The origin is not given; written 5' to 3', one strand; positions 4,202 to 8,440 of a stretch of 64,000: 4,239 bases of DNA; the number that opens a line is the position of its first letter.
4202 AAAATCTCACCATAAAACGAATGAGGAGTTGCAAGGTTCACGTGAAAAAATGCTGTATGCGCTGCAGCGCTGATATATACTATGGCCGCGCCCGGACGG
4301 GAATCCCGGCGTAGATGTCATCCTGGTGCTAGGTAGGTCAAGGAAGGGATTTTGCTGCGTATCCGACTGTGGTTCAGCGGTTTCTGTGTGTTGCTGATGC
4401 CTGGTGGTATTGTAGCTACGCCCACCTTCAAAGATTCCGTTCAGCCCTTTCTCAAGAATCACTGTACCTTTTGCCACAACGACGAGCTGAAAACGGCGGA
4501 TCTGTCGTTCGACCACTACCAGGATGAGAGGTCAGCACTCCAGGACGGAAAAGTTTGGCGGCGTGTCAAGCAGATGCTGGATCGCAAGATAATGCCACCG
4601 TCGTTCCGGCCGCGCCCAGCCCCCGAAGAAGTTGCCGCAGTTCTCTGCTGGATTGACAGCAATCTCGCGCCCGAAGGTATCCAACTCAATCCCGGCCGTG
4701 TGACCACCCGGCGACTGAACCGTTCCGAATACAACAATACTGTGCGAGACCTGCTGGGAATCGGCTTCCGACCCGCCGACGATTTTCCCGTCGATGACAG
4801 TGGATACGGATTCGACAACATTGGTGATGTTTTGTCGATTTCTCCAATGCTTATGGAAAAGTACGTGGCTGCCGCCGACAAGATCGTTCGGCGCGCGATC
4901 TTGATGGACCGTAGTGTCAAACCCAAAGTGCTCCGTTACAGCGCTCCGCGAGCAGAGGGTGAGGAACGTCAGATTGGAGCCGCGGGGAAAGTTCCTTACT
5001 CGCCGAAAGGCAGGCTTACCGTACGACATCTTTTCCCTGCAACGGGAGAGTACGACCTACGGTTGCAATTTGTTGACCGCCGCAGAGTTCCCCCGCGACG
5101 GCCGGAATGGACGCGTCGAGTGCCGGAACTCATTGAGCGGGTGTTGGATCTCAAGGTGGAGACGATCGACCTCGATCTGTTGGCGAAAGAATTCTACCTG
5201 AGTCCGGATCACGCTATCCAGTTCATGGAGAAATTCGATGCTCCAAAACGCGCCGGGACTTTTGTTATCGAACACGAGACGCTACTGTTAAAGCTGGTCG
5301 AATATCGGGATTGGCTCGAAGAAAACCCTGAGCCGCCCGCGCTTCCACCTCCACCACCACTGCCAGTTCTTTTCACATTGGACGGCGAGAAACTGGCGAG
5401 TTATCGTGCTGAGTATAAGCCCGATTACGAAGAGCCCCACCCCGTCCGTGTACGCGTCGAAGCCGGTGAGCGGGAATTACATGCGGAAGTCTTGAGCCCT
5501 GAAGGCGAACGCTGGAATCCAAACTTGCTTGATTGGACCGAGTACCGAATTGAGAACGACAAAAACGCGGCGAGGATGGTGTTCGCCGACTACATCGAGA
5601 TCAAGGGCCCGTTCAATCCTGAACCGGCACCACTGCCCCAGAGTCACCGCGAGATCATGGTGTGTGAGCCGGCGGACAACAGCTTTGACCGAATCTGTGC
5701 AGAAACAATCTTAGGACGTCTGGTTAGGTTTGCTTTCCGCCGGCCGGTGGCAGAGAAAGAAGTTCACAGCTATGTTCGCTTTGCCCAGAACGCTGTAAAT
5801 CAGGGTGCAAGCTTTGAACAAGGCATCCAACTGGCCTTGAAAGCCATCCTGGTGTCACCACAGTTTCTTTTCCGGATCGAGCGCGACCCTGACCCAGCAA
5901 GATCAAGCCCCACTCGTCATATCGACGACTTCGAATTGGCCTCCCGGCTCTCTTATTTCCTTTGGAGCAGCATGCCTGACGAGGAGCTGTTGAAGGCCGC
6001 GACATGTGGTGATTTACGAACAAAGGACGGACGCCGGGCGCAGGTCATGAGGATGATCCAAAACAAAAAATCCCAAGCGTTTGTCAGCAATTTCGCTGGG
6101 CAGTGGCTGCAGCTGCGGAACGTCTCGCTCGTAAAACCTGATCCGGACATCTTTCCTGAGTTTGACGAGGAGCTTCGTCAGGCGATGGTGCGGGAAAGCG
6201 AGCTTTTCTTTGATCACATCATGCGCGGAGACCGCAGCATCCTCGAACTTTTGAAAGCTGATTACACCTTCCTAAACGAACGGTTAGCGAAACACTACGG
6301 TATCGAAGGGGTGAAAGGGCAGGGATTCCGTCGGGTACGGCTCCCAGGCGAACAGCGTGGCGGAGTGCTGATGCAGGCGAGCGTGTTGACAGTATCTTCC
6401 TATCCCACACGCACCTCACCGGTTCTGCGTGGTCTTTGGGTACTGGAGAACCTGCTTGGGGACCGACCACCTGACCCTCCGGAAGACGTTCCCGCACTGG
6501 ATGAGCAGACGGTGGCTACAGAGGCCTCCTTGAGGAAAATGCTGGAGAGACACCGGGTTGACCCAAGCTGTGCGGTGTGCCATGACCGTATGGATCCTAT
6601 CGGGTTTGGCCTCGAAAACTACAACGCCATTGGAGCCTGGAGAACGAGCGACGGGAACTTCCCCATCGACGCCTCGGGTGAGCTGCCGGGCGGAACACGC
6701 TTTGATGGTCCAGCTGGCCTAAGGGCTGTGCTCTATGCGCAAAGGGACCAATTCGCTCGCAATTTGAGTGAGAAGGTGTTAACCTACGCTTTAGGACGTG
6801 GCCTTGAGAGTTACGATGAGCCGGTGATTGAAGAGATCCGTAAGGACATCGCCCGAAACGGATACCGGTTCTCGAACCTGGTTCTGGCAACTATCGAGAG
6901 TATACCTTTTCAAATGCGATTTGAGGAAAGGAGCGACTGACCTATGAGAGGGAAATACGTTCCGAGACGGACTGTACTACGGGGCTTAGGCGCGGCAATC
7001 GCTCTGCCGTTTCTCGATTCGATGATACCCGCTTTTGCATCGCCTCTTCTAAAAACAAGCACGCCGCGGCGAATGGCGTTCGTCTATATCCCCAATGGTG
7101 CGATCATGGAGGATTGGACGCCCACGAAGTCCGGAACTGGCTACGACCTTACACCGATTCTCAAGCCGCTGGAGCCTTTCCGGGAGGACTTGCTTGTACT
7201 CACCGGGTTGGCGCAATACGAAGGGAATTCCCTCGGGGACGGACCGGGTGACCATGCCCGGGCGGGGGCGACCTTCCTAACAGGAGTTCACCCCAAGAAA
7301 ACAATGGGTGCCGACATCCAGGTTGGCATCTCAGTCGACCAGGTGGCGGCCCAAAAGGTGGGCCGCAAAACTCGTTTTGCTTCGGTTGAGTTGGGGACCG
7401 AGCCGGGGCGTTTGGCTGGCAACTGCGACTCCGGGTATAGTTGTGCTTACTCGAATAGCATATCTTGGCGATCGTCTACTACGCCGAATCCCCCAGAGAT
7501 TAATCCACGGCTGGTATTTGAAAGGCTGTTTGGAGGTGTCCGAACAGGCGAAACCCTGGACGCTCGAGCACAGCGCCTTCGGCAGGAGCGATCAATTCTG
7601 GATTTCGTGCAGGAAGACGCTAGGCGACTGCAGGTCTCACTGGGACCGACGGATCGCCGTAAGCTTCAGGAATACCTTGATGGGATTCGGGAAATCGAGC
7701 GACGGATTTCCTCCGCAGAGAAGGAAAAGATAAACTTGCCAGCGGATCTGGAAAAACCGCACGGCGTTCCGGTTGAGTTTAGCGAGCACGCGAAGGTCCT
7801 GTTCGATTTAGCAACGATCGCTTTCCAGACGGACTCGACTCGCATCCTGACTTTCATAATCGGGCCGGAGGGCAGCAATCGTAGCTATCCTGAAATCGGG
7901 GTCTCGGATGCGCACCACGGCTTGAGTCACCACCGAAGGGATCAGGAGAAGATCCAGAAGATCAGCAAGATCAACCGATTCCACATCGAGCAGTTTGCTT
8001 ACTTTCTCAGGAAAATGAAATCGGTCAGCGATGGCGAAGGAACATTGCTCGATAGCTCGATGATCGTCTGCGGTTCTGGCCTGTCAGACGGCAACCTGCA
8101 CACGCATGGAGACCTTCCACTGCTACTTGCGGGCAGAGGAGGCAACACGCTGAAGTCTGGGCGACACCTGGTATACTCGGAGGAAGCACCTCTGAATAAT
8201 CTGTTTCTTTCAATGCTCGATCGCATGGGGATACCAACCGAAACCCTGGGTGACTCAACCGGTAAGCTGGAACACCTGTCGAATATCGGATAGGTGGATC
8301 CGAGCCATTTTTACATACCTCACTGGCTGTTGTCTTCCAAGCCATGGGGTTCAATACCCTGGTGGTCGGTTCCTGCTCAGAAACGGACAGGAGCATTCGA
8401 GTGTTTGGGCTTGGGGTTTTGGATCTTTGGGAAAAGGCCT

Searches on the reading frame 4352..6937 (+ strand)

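Call 15: search_protein_families(library=pfam, proteins=[window:4352-6937:+], max_evalue=0.001)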
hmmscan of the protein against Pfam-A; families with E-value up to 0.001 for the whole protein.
window:4352-6937:+ (862 aa): 6 families
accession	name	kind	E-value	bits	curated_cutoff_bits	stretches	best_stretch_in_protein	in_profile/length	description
PF07631.16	PSD4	-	8.1e-50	169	23.3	1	524-651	1-128/128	Protein of unknown function (DUF1592)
PF07627.16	PSCyt3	-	9.1e-35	119.3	27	1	669-767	1-98/98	Protein of unknown function (DUF1588)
PF07626.16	PSD3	-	1.9e-28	99.2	23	1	120-183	1-64/65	Protein of unknown function (DUF1587)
PF07624.16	PSD2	-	1.3e-25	89.4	25.8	1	781-853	2-74/74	Protein of unknown function (DUF1585)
PF07637.16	PSD5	-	1e-20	74.3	34.2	1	449-510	1-62/62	Protein of unknown function (DUF1595)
PF07635.16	PSCyt1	-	0.00055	20.9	22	0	38-84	1-58/59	Planctomycete cytochrome C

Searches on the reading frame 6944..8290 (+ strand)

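Call 15: search_protein_families(library=pfam, proteins=[window:6944-8290:+], max_evalue=0.001)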
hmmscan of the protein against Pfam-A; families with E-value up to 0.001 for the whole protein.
window:6944-8290:+ (449 aa): 1 family
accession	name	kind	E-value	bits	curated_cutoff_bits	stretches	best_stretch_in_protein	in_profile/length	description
PF07586.16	HXXSHH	-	5.5e-109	364.9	30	1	43-352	1-307/307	Protein of unknown function (DUF1552)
